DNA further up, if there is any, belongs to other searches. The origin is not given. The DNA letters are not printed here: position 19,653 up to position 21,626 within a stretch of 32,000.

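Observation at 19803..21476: Second HAO paralog has the opposite anchoring topology and an apparent loss of the P460 cross-linking tyrosine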

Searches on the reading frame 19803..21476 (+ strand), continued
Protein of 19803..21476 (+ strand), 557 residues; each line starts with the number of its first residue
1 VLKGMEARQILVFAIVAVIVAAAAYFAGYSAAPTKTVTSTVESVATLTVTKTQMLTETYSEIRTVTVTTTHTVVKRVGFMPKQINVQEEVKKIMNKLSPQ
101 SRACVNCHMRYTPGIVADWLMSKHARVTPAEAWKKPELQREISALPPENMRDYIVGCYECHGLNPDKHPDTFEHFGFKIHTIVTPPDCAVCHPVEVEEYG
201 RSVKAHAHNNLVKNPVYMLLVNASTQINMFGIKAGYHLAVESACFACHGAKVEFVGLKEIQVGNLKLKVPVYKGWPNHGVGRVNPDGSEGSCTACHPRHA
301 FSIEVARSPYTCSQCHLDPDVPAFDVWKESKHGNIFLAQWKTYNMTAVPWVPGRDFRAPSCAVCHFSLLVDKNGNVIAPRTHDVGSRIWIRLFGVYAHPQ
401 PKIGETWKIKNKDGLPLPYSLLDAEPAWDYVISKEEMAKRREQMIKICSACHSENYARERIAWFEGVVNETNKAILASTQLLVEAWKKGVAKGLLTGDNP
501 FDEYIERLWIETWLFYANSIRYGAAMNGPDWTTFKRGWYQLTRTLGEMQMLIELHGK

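Call 57: fold_search(model_id=the predicted structure, library=pdb)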
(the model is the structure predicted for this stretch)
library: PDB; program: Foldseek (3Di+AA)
matches with E <= 10: 24; with E <= 0.001: 11
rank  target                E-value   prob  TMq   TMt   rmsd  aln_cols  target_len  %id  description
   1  4qo5                  1.6e-53  1.00  0.82  0.87   2.9       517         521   55  Hypothetical multiheme protein (released 2015-12-23)
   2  6h5l_A                4.2e-13  1.00  0.53  0.57   7.6       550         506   18  Kuenenia stuttgartiensis reducing HAO-like protein complex Kustc0457/Kustc0458 (released 2019-04-10)
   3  1fgj_A                4.0e-12  1.00  0.52  0.57   9.0       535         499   18  X-RAY STRUCTURE OF HYDROXYLAMINE OXIDOREDUCTASE (released 1998-03-04)
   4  4n4j                  8.5e-12  1.00  0.52  0.57   5.7       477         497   18  Kuenenia stuttgartiensis hydroxylamine oxidoreductase (released 2013-12-11)
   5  4n4n_E                9.4e-12  1.00  0.52  0.57   6.5       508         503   18  Nitrosomonas europea HAO (released 2013-12-11)
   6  4fas_A                1.2e-11  1.00  0.52  0.56   9.2       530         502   17  Complex crystal structure of hydroxylamine oxidoreductase and NE1300 from Nitrosomonas europaea (released 2013-09-04)
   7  4n4m                  1.6e-11  1.00  0.51  0.56   5.4       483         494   18  Kuenenia stuttgartiensis hydroxylamine oxidoreductase soaked in phenyl hydrazine (released 2013-12-11)
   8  4n4n_A                2.0e-11  1.00  0.52  0.57   9.1       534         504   17  Nitrosomonas europea HAO (released 2013-12-11)
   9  6t5e                  3.1e-11  1.00  0.48  0.60   5.4       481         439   18  Hydroxylamine Oxidoreductase from Brocadia fulgida (released 2020-11-18)
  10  6hif_I                8.5e-11  1.00  0.46  0.48   7.1       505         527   16  Kuenenia stuttgartiensis hydrazine dehydrogenase complex (released 2019-04-17)
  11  6hif_A                1.7e-10  1.00  0.45  0.47   7.6       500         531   16  Kuenenia stuttgartiensis hydrazine dehydrogenase complex (released 2019-04-17)
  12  3bng                  1.0e-01  0.28  0.15  0.17  18.6       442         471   11  W. succinogenes NrfA Y218F (released 2008-02-26)
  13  3sxq_B                1.2e-01  0.33  0.23  0.24  17.7       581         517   12  Structure of a hexameric multiheme c nitrite reductase from the extremophile bacterium Thiolkalivibrio paradoxus (released 2012-09-26)
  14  8rv0                  1.4e-01  0.33  0.25  0.27  16.7       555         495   13  Crystal structure of octaheme nitrite reductase from Trichlorobacter ammonificans in complex with nitrite (released 2024-03-27)
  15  6mii_E                1.7e+00  0.08  0.09  0.09  12.7       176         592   17  Crystal structure of minichromosome maintenance protein MCM/DNA complex (released 2019-07-24)
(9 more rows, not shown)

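Call 73: find_encoding_contigs(protein=P0003, flank=10000, max_places=1)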
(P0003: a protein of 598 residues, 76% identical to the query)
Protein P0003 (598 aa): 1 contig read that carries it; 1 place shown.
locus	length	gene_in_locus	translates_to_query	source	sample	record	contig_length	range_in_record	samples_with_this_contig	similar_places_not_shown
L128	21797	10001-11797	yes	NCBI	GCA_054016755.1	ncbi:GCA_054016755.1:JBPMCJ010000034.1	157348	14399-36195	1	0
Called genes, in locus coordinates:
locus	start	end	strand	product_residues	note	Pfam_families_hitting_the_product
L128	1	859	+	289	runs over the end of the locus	PF02749:QRPTase_N, PF01729:QRPTase_C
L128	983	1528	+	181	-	-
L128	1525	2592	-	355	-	PF06849:DUF1246, PF06973:DUF1297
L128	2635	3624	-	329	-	-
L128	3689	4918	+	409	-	PF07690:MFS_1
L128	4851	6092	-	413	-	-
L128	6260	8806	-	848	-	PF14522:Cytochrome_C7 (faint), PF13447:Multi-haem_cyto, PF04513:Baculo_PEP_C (faint), PF23435:DUF7121 (weak), PF24161:CCDC39 (weak), PF06009:, PF27605:ODF2_C (weak), PF28175:T4SS_LegC2C7 (weak), +3 more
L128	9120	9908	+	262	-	PF04967:HTH_10, PF13412:HTH_24 (faint)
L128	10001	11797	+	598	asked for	PF13435:Cytochrome_C554 (faint), PF22113:Mtrc-MtrF_II-IV_dom (faint), PF14522:Cytochrome_C7 (faint), PF14537:Cytochrom_c3_2 (faint), PF13447:Multi-haem_cyto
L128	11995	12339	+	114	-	-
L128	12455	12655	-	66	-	PF11520:Cren7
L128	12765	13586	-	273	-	PF00881:Nitroreductase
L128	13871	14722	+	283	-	PF03602:Cons_hypoth95 (weak), PF05175:MTS (weak), PF13649:Methyltransf_25 (weak)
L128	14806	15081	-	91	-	PF01780:Ribosomal_L37ae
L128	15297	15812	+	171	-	-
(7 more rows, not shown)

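Call 74: find_encoding_contigs(protein=P0008, flank=10000, max_places=1)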
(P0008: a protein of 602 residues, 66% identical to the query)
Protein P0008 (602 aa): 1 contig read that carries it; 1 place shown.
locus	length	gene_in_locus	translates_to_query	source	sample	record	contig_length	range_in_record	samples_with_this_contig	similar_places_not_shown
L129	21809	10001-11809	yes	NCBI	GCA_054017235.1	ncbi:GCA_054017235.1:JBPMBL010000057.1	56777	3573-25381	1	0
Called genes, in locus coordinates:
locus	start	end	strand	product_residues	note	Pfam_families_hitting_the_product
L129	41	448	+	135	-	PF00731:AIRC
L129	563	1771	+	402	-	PF00108:Thiolase_N, PF22691:Thiolase_C_1 (faint), PF00109:ketoacyl-synt (weak), PF02803:Thiolase_C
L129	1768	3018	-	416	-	PF04894:Nre_N, PF04895:Nre_C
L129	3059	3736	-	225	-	PF13241:NAD_binding_7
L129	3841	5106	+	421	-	PF05201:GlutR_N, PF02826:2-Hacid_dh_C (faint), PF01488:Shikimate_DH, PF03807:F420_oxidored, PF00745:GlutR_dimer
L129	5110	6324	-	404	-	PF13353:Fer4_12 (weak), PF04055:Radical_SAM, PF13186:SPASM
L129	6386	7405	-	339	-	PF22451:NirdL-like_HTH, PF17805:AsnC_trans_reg2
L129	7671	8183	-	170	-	-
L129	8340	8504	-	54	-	-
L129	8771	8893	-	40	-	PF01909:NTP_transf_2 (weak), PF18765:Polbeta (weak)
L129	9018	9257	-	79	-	-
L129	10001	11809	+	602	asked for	PF13435:Cytochrome_C554 (faint), PF14537:Cytochrom_c3_2 (faint), PF14522:Cytochrome_C7 (faint), PF13447:Multi-haem_cyto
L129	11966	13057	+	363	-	PF01435:Peptidase_M48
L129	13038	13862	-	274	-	PF03437:BtpA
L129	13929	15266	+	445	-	PF13522:GATase_6, PF13537:GATase_7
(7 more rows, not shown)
